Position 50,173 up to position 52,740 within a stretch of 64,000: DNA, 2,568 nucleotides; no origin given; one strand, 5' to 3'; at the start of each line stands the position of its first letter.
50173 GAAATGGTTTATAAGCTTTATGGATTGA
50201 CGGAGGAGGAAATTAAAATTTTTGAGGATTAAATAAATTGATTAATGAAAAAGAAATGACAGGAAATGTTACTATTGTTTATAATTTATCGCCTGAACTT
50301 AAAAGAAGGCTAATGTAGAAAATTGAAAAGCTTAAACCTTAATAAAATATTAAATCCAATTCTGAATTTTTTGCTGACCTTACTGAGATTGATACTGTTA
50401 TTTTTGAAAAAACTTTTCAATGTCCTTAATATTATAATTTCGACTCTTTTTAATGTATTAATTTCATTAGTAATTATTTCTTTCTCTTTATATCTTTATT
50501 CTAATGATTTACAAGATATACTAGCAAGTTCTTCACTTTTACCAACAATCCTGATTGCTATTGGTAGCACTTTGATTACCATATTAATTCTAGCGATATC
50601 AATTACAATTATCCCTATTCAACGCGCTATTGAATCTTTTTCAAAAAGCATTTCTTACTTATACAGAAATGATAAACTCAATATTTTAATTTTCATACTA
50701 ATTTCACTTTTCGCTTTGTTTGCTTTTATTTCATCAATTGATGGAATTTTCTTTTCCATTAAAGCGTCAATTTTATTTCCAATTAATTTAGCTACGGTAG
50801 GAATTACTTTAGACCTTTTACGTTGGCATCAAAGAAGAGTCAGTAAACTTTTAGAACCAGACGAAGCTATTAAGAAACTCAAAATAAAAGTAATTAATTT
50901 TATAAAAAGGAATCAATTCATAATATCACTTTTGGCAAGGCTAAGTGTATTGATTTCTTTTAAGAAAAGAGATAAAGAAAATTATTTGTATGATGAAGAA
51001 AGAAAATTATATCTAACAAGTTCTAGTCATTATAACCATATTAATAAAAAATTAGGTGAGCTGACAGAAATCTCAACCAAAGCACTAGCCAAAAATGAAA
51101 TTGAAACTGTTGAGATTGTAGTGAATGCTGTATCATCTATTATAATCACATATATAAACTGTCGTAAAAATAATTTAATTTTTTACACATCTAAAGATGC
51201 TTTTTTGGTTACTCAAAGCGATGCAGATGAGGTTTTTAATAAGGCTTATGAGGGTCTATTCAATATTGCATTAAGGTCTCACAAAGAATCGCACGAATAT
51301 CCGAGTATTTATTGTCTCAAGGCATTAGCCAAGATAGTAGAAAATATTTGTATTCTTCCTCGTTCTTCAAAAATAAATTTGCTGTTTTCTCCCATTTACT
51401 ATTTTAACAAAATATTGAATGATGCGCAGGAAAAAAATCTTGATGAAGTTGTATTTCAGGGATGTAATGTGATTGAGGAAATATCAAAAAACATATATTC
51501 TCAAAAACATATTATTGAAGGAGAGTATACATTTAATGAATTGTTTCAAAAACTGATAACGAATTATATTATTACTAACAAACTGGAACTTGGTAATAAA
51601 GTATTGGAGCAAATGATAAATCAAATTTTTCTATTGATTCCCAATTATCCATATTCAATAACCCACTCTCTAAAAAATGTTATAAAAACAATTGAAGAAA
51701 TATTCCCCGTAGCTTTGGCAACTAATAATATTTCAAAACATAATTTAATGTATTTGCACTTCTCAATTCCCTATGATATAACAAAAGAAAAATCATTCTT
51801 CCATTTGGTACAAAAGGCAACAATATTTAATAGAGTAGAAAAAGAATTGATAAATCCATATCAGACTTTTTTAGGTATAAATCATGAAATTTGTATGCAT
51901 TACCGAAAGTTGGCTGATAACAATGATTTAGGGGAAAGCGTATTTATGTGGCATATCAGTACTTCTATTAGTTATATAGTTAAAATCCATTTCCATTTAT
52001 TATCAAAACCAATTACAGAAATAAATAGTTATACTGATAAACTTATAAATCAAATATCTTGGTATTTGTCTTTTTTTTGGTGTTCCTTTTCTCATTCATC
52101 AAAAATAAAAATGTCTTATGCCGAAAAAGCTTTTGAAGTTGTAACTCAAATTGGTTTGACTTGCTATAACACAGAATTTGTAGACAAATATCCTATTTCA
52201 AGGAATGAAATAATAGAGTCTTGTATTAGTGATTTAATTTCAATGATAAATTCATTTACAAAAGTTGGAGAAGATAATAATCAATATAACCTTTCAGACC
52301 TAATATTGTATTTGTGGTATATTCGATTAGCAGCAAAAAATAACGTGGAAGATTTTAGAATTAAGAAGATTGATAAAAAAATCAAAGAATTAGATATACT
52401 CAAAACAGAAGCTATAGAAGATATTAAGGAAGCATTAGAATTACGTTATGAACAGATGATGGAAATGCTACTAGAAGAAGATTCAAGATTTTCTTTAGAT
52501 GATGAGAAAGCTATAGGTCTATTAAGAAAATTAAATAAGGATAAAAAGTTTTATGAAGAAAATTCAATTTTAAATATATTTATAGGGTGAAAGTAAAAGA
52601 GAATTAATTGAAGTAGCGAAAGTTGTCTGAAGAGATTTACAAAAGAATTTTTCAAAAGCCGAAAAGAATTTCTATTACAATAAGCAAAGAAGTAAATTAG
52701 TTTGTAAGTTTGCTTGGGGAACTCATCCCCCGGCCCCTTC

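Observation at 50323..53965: Uncharacterised pair next to the RM enzyme: 755-aa polytopic membrane protein plus 305-aa protein with a HEPN-like Rx4H motif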

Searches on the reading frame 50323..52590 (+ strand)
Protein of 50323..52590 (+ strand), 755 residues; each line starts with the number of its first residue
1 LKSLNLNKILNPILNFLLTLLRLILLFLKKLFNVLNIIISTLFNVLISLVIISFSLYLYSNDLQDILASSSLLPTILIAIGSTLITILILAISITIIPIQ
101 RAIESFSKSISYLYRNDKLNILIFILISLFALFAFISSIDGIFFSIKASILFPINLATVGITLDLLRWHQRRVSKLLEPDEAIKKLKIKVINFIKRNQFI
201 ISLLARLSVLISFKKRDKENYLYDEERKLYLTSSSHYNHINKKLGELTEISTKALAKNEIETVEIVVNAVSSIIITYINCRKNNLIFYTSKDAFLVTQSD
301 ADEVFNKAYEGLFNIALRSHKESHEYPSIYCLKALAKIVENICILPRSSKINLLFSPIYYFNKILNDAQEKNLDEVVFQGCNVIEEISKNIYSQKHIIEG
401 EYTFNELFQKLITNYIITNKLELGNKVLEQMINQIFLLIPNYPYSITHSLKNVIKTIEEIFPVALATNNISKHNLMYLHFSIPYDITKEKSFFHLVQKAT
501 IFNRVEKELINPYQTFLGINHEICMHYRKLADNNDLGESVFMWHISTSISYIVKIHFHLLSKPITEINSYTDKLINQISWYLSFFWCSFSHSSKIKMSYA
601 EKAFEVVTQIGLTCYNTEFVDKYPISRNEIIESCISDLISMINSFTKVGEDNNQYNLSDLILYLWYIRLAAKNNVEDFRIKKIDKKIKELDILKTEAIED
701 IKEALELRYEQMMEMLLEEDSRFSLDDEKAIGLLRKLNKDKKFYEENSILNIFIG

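Call 6: search_protein_families(library=pfam, proteins=[window:50323-52590:+], max_evalue=1)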
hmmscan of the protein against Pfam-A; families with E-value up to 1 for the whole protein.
window:50323-52590:+ (755 aa): 1 family
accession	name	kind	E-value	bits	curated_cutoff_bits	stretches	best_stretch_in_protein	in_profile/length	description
PF21747.2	YpoC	-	0.034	14.5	27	1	162-202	41-81/111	YpoC-like protein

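Call 7: search_protein_families(library=padloc, proteins=[window:50323-52590:+], max_evalue=1)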
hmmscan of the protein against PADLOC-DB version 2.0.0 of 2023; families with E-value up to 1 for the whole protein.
window:50323-52590:+ (755 aa): 0 families

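Call 8: search_protein_families(library=ncbifam, proteins=[window:50323-52590:+], max_evalue=1)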
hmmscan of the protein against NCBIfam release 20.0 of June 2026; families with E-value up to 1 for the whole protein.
window:50323-52590:+ (755 aa): 0 families

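Call 10: find_homologous_proteins(query=window:50323-52590:+, max_evalue=0.01)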
Query window:50323-52590:+ (755 aa): 14 proteins with E <= 0.01 among 8000 candidates.
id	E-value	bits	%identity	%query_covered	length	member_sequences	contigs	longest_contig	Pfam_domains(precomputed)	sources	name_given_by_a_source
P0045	0.0e+0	1558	100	96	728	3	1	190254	-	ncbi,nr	ncbi:MAG: hypothetical protein IH852_03540 [Bacteroidetes bacterium]|nr:hypothetical protein [Bacter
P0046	0.0e+0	1069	72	93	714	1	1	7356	-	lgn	-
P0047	0.0e+0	1045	67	95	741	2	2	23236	-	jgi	-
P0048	2.4e-168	580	42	93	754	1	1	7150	-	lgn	-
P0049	1.0e-167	578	42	96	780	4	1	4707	PF10011.16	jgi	-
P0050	1.2e-167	578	44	90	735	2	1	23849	-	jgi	-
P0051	2.6e-166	573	42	95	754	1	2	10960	-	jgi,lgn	-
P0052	5.8e-165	569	42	95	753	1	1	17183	-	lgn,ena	-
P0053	1.1e-163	565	43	93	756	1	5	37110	-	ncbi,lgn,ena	-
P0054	9.8e-163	562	41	96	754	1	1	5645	-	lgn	-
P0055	4.4e-160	553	43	88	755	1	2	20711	-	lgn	-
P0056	3.9e-158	546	41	98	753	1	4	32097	-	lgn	-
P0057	3.1e-156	540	42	88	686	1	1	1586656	-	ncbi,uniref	ncbi:hypothetical protein [Rosettibacter firmus]|uniref:hypothetical protein n=1 Tax=Rosettibacter f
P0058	2.9e-67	246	27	91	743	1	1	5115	-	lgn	-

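Call 13: find_encoding_contigs(protein=P0057, flank=8000, max_places=3)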
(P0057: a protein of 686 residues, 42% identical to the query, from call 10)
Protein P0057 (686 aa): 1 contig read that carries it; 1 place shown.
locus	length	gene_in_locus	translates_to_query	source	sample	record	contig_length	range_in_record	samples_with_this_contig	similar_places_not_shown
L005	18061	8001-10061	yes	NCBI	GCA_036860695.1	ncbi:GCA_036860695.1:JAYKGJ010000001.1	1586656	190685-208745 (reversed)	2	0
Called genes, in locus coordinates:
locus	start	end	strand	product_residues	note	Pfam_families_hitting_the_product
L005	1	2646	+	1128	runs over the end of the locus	PF13091:PLDc_2 (weak), PF00270:DEAD (faint), PF00176:SNF2-rel_dom, PF04851:ResIII (weak), PF00271:Helicase_C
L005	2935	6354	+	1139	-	PF02384:N6_Mtase (faint), PF07669:Eco57I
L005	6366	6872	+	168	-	PF28043:KwaA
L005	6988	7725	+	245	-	PF16162:KwaB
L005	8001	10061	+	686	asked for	-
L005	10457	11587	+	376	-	PF06114:Peptidase_M78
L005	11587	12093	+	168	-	PF14367:DUF4411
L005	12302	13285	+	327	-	PF13289:SIR2_2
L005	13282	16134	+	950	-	-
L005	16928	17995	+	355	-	-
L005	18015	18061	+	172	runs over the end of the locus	PF04205:FMN_bind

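Call 17: find_encoding_contigs(protein=P0053, flank=8000, max_places=2)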
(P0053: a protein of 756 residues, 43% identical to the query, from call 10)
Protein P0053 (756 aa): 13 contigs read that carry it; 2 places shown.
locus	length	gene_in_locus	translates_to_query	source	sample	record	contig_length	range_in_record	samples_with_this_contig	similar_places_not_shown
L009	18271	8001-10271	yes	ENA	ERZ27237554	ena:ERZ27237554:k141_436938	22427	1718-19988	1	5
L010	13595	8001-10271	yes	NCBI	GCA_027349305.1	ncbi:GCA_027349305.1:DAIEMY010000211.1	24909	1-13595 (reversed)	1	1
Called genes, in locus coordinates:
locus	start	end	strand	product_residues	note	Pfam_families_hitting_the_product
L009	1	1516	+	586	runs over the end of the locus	PF10088:DUF2326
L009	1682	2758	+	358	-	PF13310:Virulence_RhuM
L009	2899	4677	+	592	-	PF01555:N6_N4_Mtase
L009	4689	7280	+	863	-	PF04851:ResIII, PF00270:DEAD (faint)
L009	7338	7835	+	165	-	-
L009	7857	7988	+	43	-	-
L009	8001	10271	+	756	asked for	-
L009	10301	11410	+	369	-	PF13784:Fic_N, PF02661:Fic, PF21248:SoFic-like_C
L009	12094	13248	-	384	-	PF06074:Portal_Mu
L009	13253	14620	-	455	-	PF17289:Terminase_6C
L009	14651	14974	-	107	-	-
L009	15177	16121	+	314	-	-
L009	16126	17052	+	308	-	PF03864:Phage_cap_E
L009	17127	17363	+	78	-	-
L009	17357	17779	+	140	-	-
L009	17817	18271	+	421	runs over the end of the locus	-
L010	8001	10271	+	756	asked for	-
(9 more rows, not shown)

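Call 18: find_encoding_contigs(protein=P0047, flank=8000, max_places=2)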
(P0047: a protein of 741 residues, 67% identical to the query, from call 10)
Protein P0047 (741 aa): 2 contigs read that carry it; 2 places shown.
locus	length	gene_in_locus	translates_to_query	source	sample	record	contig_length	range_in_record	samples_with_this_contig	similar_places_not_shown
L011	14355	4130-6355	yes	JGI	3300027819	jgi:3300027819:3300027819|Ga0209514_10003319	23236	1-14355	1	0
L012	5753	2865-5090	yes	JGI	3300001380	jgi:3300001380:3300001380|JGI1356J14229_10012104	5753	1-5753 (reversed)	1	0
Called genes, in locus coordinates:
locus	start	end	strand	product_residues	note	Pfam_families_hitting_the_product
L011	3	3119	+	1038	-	?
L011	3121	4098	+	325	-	PF01582:TIR, PF08357:SEFIR (weak), PF13676:TIR_2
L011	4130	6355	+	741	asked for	-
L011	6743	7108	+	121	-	PF04480:DUF559, PF18741:MTES_1575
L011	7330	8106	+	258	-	-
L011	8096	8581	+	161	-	-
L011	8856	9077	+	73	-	PF15919:HicB_lk_antitox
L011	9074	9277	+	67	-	PF07927:HicA_toxin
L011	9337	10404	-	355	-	PF02805:Ada_Zn_binding, PF12833:HTH_18, PF01035:DNA_binding_1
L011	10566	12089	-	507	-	PF13638:PIN_4, PF13604:AAA_30 (faint), PF02562:PhoH, PF13245:AAA_19 (faint)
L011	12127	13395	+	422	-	PF00171:Aldedh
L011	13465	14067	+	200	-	PF03352:Adenine_glyco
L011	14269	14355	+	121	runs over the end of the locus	-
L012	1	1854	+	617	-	?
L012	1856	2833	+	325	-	PF01582:TIR, PF08357:SEFIR (weak), PF13676:TIR_2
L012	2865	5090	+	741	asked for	-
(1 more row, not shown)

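Call 19: find_encoding_contigs(protein=P0046, flank=8000, max_places=2)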
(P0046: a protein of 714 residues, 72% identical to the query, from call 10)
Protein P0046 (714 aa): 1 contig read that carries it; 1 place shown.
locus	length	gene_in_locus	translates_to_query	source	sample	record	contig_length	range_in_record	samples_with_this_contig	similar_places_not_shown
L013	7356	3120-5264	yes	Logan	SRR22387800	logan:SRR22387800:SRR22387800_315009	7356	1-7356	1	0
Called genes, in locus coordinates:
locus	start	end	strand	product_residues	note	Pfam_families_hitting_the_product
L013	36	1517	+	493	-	PF05708:Peptidase_C92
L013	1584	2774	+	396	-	PF22020:RlmL_1st, PF02926:THUMP, PF01170:UPF0020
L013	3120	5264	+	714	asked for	-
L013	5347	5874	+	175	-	-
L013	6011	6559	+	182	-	PF01844:HNH, PF13395:HNH_4 (weak), PF14279:HNH_5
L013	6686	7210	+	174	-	PF10543:ORF6N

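Call 28: search_protein_families(library=pfam, alignment_id=A2, max_evalue=1)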
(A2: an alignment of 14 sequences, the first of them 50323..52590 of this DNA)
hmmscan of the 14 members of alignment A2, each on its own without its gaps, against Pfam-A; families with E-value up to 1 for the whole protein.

A. member 1, window:50323-52590:+ (755 aa): 1 family
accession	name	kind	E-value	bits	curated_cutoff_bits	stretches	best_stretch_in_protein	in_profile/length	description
PF21747.2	YpoC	-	0.034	14.5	27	1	162-202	41-81/111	YpoC-like protein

B. families by the number of members that match (of 14 scanned): 17 families
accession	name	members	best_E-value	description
PF10011.15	DUF2254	9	3.4e-06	Predicted membrane protein (DUF2254)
PF06645.18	SPC12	6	0.0023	Microsomal signal peptidase 12 kDa subunit (SPC12)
PF08807.15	DUF1798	4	0.025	Bacterial domain of unknown function (DUF1798)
PF03357.26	Snf7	2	0.033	Snf7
PF08822.17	DUF1804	1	0.022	Protein of unknown function (DUF1804)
PF20713.2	DUF6826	1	0.027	Domain of unknown function (DUF6826)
PF21747.2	YpoC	1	0.034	YpoC-like protein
PF12270.13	Cyt_c_ox_IV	1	0.06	Cytochrome c oxidase subunit IV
PF17597.7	DUF5493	1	0.08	Family of unknown function (DUF5493)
PF24810.1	RBD_LARS1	1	0.13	Leucine--tRNA ligase, RagD-binding domain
PF19540.4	DUF6064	1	0.14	Family of unknown function (DUF6064)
PF01616.22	Orbi_NS3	1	0.14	Orbivirus NS3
PF21828.1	DUF6888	1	0.16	Domain of unknown function (DUF6888)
PF15293.11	NUFIP2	1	0.35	FMR1-interacting protein 2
PF20493.3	WD-like_fungi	1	0.44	Fungal WD-like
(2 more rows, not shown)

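Call 36: find_related_loci(query=A2, collection=metagenome_contigs, flank=10000)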
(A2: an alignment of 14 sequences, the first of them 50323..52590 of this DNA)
Query A2 (755 aa) in metagenome_contigs; peptide patterns used: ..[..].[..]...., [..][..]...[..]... (x = any residue, [..] = any of these).
401 stretches matched a pattern; 6 encode a relative of the query (tblastn E <= 1e-3); 6 distinct loci.
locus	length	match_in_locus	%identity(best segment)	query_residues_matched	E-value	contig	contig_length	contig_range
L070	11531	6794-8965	67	35-753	0e+0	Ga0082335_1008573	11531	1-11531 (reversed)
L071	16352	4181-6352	67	35-753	0e+0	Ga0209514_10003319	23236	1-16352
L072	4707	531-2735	42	27-752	0e+0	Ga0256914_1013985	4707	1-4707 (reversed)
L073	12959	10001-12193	38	27-748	8e-141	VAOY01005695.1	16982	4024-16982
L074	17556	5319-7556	32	8-748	1e-106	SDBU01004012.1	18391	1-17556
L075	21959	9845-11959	43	46-744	2e-169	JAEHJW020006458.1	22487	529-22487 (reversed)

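Call 42: search_protein_families(library=pfam, proteins=[L074:7581-8480:+, L073:12204-12899:+, L073:9281-9868:+, L074:4603-5127:+, L075:9041-9538:+, L074:3986-4558:+, L073:8263-9123:+, L070:9943-10719:+, L070:10709-11194:+, L073:5758-7863:+], max_evalue=0.1)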
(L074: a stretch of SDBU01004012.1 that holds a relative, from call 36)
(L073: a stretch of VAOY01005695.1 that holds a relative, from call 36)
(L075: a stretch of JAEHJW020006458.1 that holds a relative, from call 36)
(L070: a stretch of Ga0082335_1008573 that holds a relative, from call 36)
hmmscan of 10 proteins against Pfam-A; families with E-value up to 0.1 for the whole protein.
L074:7581-8480:+ (299 aa): 1 family
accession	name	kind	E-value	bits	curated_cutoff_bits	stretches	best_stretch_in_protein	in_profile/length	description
PF18739.6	HEPN_Apea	-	0.0098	16.8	24.4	1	146-207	38-97/136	Apea-like HEPN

L073:12204-12899:+ (231 aa): 0 families

L073:9281-9868:+ (195 aa): 0 families

L074:4603-5127:+ (174 aa): 1 family
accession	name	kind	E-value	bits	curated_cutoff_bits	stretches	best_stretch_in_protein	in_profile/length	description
PF10613.14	Lig_chan-Glu_bd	-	0.018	15.6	30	1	95-162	8-73/115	Ligated ion channel L-glutamate- and glycine-binding site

L075:9041-9538:+ (165 aa): 0 families

L074:3986-4558:+ (190 aa): 0 families

L073:8263-9123:+ (286 aa): 4 families
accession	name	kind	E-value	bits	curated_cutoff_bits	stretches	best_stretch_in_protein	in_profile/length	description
PF13365.12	Trypsin_2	-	2.2e-10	41.9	27.6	1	28-198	1-136/144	Trypsin-like peptidase domain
PF07716.20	bZIP_2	-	0.016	15.7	22.3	1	262-283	5-25/54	Basic region leucine zipper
PF00089.32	Trypsin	-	0.054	13.8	20.6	0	51-226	37-213/220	Trypsin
PF01732.22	Mycop_pep_DUF31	-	0.085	12.9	27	0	22-60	27-63/346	Mycoplasma peptidase (DUF31)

L070:9943-10719:+ (258 aa): 2 families
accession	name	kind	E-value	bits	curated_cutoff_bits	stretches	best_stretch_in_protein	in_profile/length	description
PF13077.11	DUF3909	-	0.021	15.3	25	0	85-142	7-66/108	Protein of unknown function (DUF3909)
PF09840.14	DUF2067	-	0.05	13.7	24.9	1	3-60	22-77/187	Uncharacterized protein conserved in archaea (DUF2067)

L070:10709-11194:+ (161 aa): 2 families
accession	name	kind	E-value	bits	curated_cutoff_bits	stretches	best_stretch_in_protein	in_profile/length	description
PF01850.27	PIN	-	3.4e-05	24.9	23.6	1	7-127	2-113/120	PIN domain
PF01886.21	DUF61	-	0.029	14.9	27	1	16-48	25-57/127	Protein of unknown function DUF61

L073:5758-7863:+ (701 aa): 11 families
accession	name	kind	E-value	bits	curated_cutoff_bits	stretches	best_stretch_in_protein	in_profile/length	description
PF15902.12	Sortilin-Vps10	-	2.2e-31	109.5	33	5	227-300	3-78/446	Sortilin, neurotensin receptor 3,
PF19755.4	DUF6242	-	1.3e-17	64.8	29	3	61-113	167-217/217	Domain of unknown function (DUF6242)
PF02012.26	BNR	-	9.2e-14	49.6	27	0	393-403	1-11/12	BNR/Asp-box repeat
PF18962.6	Por_Secre_tail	-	1.3e-11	45.1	27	1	623-698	2-74/75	Secretion system C-terminal sorting domain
PF10647.15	Gmad1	-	3.1e-08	34.2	20.5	1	522-580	195-250/251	Lipoprotein LpqB beta-propeller domain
PF13860.13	FlgD_ig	-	2.7e-05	24.5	27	1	639-677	21-59/79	FlgD Ig-like domain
PF15899.11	BNR_6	-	3.5e-05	23.9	27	0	227-240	1-14/14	BNR-Asp box repeat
PF20067.5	SSL_N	-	0.0021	18.3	18.9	0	86-105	26-45/46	Strictosidine synthase-like, N-terminal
PF11852.14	Pullul_strch_C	-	0.014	15.3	29.7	0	57-84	6-33/165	Alpha-1,6-glucosidases, pullulanase-type, C-terminal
PF07494.17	Reg_prop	-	0.022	15.4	20.4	0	161-184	1-24/24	Two component regulator propeller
PF23409.1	Beta-prop_EML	-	0.033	14.1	88.2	0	79-183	155-260/267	Echinoderm microtubule-associated protein first beta-propeller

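Call 43: search_protein_representatives(alignment_id=A2)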
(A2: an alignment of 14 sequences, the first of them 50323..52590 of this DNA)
Query: 14 sequences, 755 profile positions. Proteins with E-value up to 0.001 (for the whole library): 610; up to 1e-10: 387; up to 1e-30: 193. The best 150 are listed.
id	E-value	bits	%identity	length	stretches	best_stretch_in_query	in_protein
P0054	0.0e+00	1301.0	-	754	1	1-754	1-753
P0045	0.0e+00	1093.3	-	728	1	31-754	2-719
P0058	1.2e-270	916.3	-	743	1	13-749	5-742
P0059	6.9e-229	778.2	-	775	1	6-747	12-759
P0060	5.5e-224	762.0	-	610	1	168-754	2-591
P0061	3.3e-223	759.4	-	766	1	11-754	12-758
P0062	3.0e-219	746.4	-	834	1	9-753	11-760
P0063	9.9e-201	685.1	-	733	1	21-748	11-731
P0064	1.8e-200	684.3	-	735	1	21-747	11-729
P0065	3.3e-179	613.9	-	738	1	12-748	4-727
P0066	8.3e-176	602.7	-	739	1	11-747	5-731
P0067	1.5e-174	598.5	-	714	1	42-745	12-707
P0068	1.4e-172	592.0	-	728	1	9-736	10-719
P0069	3.2e-168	577.6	-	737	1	31-748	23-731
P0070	1.2e-164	565.9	-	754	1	17-748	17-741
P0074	1.1e-155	536.1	-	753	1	30-745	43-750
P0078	9.2e-148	510.0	-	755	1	17-745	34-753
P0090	4.7e-127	441.5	-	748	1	28-749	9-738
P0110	3.8e-96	339.3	-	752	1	50-746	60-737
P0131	6.7e-80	285.6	-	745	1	4-739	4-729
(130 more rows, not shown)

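Call 46: find_homologous_proteins(query=A3, max_evalue=1e-10)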
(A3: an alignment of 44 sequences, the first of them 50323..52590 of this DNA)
Query A3 (44 sequences) (755 aa, profile of the alignment): 14 proteins with E <= 1e-10 among 8000 candidates.
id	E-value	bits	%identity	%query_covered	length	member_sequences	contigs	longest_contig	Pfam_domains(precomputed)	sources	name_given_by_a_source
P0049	1.2e-272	925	42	96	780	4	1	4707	PF10011.16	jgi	-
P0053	1.7e-264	898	43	93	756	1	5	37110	-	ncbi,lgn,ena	-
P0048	3.0e-262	890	42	93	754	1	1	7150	-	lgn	-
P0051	1.7e-258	878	42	95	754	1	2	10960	-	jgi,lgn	-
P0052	3.7e-257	873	42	95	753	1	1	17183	-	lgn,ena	-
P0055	7.5e-255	866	43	88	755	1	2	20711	-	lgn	-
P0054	1.3e-253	862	41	96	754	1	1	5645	-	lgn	-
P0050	3.5e-253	860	44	90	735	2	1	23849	-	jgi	-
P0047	3.2e-251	854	67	95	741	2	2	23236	-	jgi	-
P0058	1.2e-248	845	27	91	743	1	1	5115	-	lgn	-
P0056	9.4e-248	842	41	98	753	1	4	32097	-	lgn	-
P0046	1.1e-247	842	72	93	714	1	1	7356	-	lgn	-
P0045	3.2e-241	821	100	96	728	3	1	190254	-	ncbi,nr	ncbi:MAG: hypothetical protein IH852_03540 [Bacteroidetes bacterium]|nr:hypothetical protein [Bacter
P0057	1.9e-238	811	42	88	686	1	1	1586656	-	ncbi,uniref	ncbi:hypothetical protein [Rosettibacter firmus]|uniref:hypothetical protein n=1 Tax=Rosettibacter f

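Call 55: search_dna_similar(query=window:50323-52587:+, collection=plasmids, mode=protein, max_evalue=0.001)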
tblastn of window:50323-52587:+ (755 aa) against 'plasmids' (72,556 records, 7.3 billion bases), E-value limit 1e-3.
Records with a match: 1; places in all: 1; records where one place covers at least 80% of the query: 0.
Best place of each record, by identity: <60% 1.
By first word of the organism name: Ensifer 1.
By predicted mobility (MOB-suite, as given by PLSDB): conjugative 1.
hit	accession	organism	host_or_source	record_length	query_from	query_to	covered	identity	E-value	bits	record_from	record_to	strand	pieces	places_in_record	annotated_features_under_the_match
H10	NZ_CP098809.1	Ensifer adhaerens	whole organism,soil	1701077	155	643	65%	19.5%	1e-16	92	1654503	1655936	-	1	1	none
